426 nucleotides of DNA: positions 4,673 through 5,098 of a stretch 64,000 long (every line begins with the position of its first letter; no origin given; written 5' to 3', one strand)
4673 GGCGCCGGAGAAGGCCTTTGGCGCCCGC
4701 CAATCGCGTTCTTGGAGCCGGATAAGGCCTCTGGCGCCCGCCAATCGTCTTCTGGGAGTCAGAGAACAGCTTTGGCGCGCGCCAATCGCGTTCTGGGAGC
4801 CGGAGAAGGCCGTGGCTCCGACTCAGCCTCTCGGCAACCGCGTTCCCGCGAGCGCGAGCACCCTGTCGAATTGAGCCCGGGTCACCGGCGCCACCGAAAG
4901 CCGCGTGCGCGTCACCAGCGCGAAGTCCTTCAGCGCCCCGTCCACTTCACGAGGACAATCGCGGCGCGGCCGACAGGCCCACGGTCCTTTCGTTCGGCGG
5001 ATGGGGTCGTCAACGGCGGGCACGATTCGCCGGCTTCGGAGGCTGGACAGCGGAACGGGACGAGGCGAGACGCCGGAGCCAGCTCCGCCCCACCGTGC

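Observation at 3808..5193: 243-bp direct repeats, one holding a dead copy of the permease start, bracket a ~900-bp noncoding insert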

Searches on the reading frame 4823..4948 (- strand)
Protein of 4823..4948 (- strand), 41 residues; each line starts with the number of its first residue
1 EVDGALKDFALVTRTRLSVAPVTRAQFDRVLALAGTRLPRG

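Call 15: search_protein_families(library=pfam, proteins=[window:4823-4948:-], max_evalue=1)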
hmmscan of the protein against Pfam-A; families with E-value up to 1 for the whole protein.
window:4823-4948:- (41 aa): 1 family
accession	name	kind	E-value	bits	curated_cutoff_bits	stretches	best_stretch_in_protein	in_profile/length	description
PF01878.24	EVE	-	0.0015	19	23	1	5-32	117-144/145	EVE domain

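Call 26: find_homologous_proteins(query=window:4826-4948:-, max_evalue=10)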
Query seq(41 aa): no candidate shares three 5-residue words with the query. No homologue found.
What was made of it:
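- Tried and rejected: Word-indexed protein search with the 41-aa fragment: no candidates (call 26).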

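Call 44: search_protein_representatives(protein=window:4823-4948:-)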
Query: 41 residues. Proteins with E-value up to 0.001 (for the whole library): 14; up to 1e-10: 3; up to 1e-30: 0. The best 14 are listed.
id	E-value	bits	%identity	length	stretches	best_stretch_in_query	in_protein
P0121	3.6e-12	60.3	90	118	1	2-41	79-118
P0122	1.0e-11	58.9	85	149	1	3-41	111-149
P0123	1.3e-11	58.6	88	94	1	2-41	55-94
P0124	1.3e-04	37.3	51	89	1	2-40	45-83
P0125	1.9e-04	36.9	59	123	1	2-38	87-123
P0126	2.3e-04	36.6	67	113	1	2-37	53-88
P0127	2.3e-04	36.6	51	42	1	3-41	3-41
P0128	3.1e-04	36.2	-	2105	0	-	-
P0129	3.2e-04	36.2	57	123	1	5-41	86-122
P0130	5.4e-04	35.5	41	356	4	5-40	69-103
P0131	5.8e-04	35.4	60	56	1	3-37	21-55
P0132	5.9e-04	35.4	51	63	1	2-40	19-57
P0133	7.4e-04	35.1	54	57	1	2-40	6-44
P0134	8.5e-04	34.9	63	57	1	5-39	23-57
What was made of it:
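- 4823..4950 (-): EVE-domain gene remnant: 41 codons plus TGA stop (4823-4825). It is joined directly to permease codon 8 (junction J2 at 4950/4951), with a 1-nt deletion next to the junction. Pfam EVE, E = 0.0015, profile positions 117-144 of 145 (call 15). phmmer hits at E = 3.6e-12 to 1.3e-11 end at the C-termini of P0121-P0123 (call 44).
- Tried and rejected: The full HMMER scan was needed (call 44).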

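Call 47: find_homologous_proteins(query=A3, max_evalue=1)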
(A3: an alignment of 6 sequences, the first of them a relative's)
Query A3 (6 sequences) (149 aa, profile of the alignment): 861 proteins with E <= 1 among 8000 candidates; the best 120 are listed.
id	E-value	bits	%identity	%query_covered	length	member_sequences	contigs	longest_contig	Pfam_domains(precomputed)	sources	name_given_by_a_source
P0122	1.8e-48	183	100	100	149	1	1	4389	-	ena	-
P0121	7.0e-46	174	75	27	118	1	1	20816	-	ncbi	ncbi:MAG: hypothetical protein ACOX6T_13390 [Myxococcales bacterium]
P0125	3.7e-44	169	54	25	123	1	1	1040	PF01878.25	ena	-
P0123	5.7e-38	149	74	26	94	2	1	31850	PF01878.25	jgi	jgi:predicted RNA-binding protein with PUA-like domain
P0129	2.6e-37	146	42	40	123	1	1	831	PF17249.9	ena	-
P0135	1.5e-30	125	80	27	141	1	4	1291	PF01878.25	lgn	-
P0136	2.0e-23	101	36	56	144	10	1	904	PF01878.25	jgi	jgi:predicted RNA-binding protein with PUA-like domain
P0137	1.3e-22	99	58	24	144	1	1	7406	PF01878.25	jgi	jgi:predicted RNA-binding protein with PUA-like domain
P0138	2.0e-22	98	37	56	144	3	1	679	PF01878.25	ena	-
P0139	2.5e-22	98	35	56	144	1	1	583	PF01878.25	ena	-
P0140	8.8e-22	96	56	24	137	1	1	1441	PF01878.25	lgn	-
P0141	2.5e-21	95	45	44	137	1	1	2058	PF01878.25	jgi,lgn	jgi:predicted RNA-binding protein with PUA-like domain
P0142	4.6e-21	94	60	23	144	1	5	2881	PF01878.25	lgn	-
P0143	4.9e-21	94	56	24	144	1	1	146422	PF01878.25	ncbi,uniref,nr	ncbi:EVE domain-containing protein [Vitiosangium sp. GDMCC 1.1324]|uniref:EVE domain-containing prot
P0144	1.3e-20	92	35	56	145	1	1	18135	PF01878.25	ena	-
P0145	1.5e-20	92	56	24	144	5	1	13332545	PF01878.25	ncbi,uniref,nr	ncbi:EVE domain-containing protein [Archangium violaceum]|uniref:EVE domain-containing protein n=1 T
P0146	1.5e-20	92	61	24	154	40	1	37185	PF01878.25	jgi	jgi:predicted RNA-binding protein with PUA-like domain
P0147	1.7e-20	92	36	50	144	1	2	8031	PF01878.25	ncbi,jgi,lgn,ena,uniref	ncbi:MAG TPA: EVE domain-containing protein [Archangium sp.]|jgi:predicted RNA-binding protein with 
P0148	2.2e-20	92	50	23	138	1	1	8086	PF01878.25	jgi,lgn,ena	-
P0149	3.0e-20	91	64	22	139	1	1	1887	PF01878.25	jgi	jgi:predicted RNA-binding protein with PUA-like domain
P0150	3.4e-20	91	58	24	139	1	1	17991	PF01878.25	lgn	-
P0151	5.0e-20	91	55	30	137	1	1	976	PF01878.25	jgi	-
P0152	5.5e-20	90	58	24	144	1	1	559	PF01878.25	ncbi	-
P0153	6.8e-20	90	55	22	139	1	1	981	PF01878.25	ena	-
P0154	7.9e-20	90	58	24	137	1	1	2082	PF01878.25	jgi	jgi:predicted RNA-binding protein with PUA-like domain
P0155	9.0e-20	90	51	25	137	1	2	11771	PF01878.25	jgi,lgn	jgi:predicted RNA-binding protein with PUA-like domain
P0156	1.1e-19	89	53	24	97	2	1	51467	PF01878.25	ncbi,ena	-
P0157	1.5e-19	89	47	24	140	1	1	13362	PF01878.25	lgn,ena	-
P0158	1.6e-19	89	54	25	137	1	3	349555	PF01878.25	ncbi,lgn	-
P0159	1.7e-19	89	55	22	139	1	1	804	PF01878.25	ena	-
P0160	1.9e-19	89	56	24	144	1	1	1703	PF01878.25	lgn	-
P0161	2.2e-19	88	35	54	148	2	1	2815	PF01878.25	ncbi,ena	ncbi:MAG TPA: EVE domain-containing protein [Cystobacter sp.]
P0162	4.2e-19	88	57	25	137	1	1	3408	PF01878.25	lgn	-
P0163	4.2e-19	87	50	24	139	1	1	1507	PF01878.25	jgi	jgi:predicted RNA-binding protein with PUA-like domain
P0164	4.5e-19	87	49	25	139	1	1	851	PF01878.25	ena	-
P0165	4.7e-19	87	56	24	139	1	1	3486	PF01878.25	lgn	-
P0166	5.6e-19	87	54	23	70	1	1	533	PF01878.25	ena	-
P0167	6.8e-19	87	55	22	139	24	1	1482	PF01878.25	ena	-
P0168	7.1e-19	87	46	25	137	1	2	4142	PF01878.25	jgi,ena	jgi:predicted RNA-binding protein with PUA-like domain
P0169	7.4e-19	87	58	24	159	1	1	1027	PF01878.25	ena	-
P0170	1.1e-18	86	57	25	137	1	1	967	PF01878.25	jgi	jgi:predicted RNA-binding protein with PUA-like domain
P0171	1.3e-18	86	52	22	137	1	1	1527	PF01878.25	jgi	jgi:predicted RNA-binding protein with PUA-like domain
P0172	1.3e-18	86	55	22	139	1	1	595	PF01878.25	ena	-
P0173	1.4e-18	86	46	25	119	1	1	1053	PF01878.25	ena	-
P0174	1.5e-18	86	58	22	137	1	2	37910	PF01878.25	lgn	-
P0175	1.6e-18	86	55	22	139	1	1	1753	PF01878.25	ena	-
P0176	1.8e-18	85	57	23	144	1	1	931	PF01878.25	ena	-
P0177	1.9e-18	85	43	25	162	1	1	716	PF01878.25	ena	-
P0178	2.0e-18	85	48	22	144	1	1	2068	PF01878.25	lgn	-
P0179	2.3e-18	85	46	25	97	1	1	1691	PF01878.25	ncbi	-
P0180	2.3e-18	85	33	55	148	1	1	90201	PF01878.25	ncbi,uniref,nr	ncbi:EVE domain-containing protein [Cystobacter ferrugineus]|uniref:Ubiquinol-cytochrome C reductase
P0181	2.5e-18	85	47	24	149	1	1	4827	PF01878.25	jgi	jgi:predicted RNA-binding protein with PUA-like domain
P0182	2.8e-18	85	49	25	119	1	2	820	PF01878.25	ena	-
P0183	2.9e-18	85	46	25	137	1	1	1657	PF01878.25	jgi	jgi:predicted RNA-binding protein with PUA-like domain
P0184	3.1e-18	85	56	21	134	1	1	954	PF01878.25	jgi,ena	-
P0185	3.2e-18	85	56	24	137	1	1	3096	PF01878.25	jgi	jgi:predicted RNA-binding protein with PUA-like domain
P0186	3.3e-18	85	46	25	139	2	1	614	PF01878.25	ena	-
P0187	3.3e-18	85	50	21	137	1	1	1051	PF01878.25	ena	-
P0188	3.4e-18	85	53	24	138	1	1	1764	PF01878.25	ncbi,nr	ncbi:MAG TPA: EVE domain-containing protein [Verrucomicrobiae bacterium]|nr:EVE domain-containing pr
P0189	3.7e-18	84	36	56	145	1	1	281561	PF01878.25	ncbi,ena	-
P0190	4.2e-18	84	56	24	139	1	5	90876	PF01878.25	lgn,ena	-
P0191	4.3e-18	84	47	24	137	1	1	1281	PF01878.25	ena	-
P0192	4.8e-18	84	51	25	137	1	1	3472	PF01878.25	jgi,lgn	jgi:predicted RNA-binding protein with PUA-like domain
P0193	4.9e-18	84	55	22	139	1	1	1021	PF01878.25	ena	-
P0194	5.0e-18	84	58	21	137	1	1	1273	PF01878.25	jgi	jgi:predicted RNA-binding protein with PUA-like domain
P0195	5.5e-18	84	46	25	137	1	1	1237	PF01878.25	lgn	-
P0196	5.8e-18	84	50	24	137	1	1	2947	PF01878.25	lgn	-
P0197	5.8e-18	84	50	24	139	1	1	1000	PF01878.25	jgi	jgi:predicted RNA-binding protein with PUA-like domain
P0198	6.0e-18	84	50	24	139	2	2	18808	PF01878.25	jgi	jgi:predicted RNA-binding protein with PUA-like domain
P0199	6.0e-18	84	49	25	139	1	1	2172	PF01878.25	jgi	jgi:predicted RNA-binding protein with PUA-like domain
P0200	6.1e-18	84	50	21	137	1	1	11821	PF01878.25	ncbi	-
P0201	6.7e-18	84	37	50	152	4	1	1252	PF01878.25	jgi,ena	-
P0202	6.7e-18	84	46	25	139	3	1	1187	PF01878.25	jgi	-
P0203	6.9e-18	84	56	21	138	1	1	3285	PF01878.25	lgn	-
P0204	7.6e-18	83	51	25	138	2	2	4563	PF01878.25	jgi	jgi:predicted RNA-binding protein with PUA-like domain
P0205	8.4e-18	83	44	24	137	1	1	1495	PF01878.25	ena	-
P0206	9.0e-18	83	64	19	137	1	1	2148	PF01878.25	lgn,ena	-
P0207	1.0e-17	83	50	24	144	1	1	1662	PF01878.25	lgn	-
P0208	1.0e-17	83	50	24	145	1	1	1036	PF01878.25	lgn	-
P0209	1.1e-17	83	56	24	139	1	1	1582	PF01878.25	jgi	jgi:predicted RNA-binding protein with PUA-like domain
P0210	1.3e-17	83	53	24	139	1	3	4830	PF01878.25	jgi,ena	-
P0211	1.5e-17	82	51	25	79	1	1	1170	PF01878.25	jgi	jgi:predicted RNA-binding protein with PUA-like domain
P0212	1.6e-17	82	51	25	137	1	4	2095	PF01878.25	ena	-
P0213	1.8e-17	82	45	22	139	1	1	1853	PF01878.25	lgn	-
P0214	1.9e-17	82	49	25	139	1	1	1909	PF01878.25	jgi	jgi:predicted RNA-binding protein with PUA-like domain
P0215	1.9e-17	82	50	24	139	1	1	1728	PF01878.25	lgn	-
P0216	2.1e-17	82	36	59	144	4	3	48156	PF01878.25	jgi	jgi:predicted RNA-binding protein with PUA-like domain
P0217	2.1e-17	82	50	24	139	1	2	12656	PF01878.25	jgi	jgi:predicted RNA-binding protein with PUA-like domain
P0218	2.3e-17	82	50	24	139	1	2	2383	PF01878.25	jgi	jgi:predicted RNA-binding protein with PUA-like domain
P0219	2.3e-17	82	53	24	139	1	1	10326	PF01878.25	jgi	jgi:predicted RNA-binding protein with PUA-like domain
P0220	2.4e-17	82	53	27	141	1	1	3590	PF01878.25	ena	-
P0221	2.6e-17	82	47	23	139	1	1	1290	PF01878.25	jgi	jgi:predicted RNA-binding protein with PUA-like domain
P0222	3.5e-17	81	47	21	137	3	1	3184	PF01878.25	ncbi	-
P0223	3.8e-17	81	44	23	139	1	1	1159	PF01878.25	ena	-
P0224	4.0e-17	81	49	25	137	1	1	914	PF01878.25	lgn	-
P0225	4.5e-17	81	46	25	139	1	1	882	PF01878.25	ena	-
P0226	4.6e-17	81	47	24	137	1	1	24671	PF01878.25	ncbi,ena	-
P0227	4.7e-17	81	50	23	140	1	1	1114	PF01878.25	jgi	jgi:predicted RNA-binding protein with PUA-like domain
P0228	4.7e-17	81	50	24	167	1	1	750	PF01878.25,PF26512.2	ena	-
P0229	5.1e-17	81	56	23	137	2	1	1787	PF01878.25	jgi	jgi:predicted RNA-binding protein with PUA-like domain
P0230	5.2e-17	81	46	23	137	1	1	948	PF01878.25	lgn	-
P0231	7.4e-17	80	53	23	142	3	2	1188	PF01878.25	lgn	-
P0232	7.7e-17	80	41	25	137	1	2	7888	PF01878.25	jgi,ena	-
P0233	7.9e-17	80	50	27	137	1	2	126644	PF01878.25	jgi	jgi:predicted RNA-binding protein with PUA-like domain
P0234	8.2e-17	80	52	22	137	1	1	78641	PF01878.25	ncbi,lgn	-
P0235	9.8e-17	80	58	22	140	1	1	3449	PF01878.25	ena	-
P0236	9.8e-17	80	49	25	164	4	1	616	PF01878.25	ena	-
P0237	1.1e-16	80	42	24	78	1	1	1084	PF01878.25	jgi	jgi:predicted RNA-binding protein with PUA-like domain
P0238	1.2e-16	80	50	21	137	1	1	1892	PF01878.25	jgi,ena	-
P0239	1.3e-16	79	48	22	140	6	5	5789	PF01878.25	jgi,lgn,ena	jgi:predicted RNA-binding protein with PUA-like domain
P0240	1.3e-16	79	52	28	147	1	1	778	PF01878.25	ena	-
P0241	1.3e-16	79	48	19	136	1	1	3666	PF01878.25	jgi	jgi:predicted RNA-binding protein with PUA-like domain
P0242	1.4e-16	79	47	21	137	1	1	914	PF01878.25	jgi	jgi:predicted RNA-binding protein with PUA-like domain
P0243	1.4e-16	79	45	22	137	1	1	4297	PF01878.25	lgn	-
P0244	1.5e-16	79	56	24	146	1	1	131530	PF01878.25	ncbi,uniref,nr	ncbi:EVE domain-containing protein [Archangium lipolyticum]|uniref:EVE domain-containing protein n=1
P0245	1.6e-16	79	42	24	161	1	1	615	PF01878.25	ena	-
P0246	1.7e-16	79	48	22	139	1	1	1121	PF01878.25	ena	-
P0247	1.7e-16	79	54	25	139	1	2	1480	PF01878.25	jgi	jgi:predicted RNA-binding protein with PUA-like domain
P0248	1.8e-16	79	47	24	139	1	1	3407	PF01878.25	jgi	-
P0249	2.0e-16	79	43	23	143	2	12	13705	PF01878.25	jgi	jgi:predicted RNA-binding protein with PUA-like domain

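Call 48: find_encoding_contigs(protein=P0121, flank=6000, max_places=3)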
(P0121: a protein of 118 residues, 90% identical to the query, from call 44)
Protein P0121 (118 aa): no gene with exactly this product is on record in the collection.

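Call 49: find_encoding_contigs(protein=P0123, flank=6000, max_places=3)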
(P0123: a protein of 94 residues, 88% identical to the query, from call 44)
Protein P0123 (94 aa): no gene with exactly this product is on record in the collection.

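Call 50: find_encoding_contigs(protein=P0122, flank=6000, max_places=3)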
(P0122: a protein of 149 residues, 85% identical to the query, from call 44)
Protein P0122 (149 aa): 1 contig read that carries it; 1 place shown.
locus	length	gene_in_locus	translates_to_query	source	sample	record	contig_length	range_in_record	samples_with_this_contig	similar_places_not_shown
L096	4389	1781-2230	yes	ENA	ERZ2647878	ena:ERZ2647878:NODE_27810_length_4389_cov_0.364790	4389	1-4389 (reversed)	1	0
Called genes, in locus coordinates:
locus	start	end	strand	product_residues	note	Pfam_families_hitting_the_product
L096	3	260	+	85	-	?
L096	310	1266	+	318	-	-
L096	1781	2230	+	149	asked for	-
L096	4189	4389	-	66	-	?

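Call 51: find_encoding_contigs(protein=P0135, flank=6000, max_places=4)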
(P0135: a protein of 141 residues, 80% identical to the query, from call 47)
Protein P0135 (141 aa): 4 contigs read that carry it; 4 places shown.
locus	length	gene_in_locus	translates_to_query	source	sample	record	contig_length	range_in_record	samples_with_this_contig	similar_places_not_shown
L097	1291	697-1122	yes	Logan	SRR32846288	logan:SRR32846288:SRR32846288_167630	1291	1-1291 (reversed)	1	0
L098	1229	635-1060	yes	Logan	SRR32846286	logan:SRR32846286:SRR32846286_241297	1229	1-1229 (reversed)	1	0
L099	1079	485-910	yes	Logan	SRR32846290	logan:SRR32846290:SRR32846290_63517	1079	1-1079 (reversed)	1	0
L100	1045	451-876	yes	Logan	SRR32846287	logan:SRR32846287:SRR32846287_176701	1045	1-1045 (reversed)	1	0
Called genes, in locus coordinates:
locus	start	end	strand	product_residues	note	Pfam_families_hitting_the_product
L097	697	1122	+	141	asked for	PF01878:EVE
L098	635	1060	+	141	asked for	PF01878:EVE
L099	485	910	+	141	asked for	PF01878:EVE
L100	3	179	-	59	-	?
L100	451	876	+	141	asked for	PF01878:EVE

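Call 59: find_encoding_contigs(protein=P0252, flank=8000, max_places=3)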
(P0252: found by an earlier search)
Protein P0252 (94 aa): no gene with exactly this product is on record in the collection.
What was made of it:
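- The DNA of the paralogous EVE loci could not be retrieved (calls 48, 49, 59).
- Tried and rejected: Contig look-ups: P0121, P0123 and P0252, which include the paralogous copies from the same MAG, returned nothing (calls 48, 49, 59).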
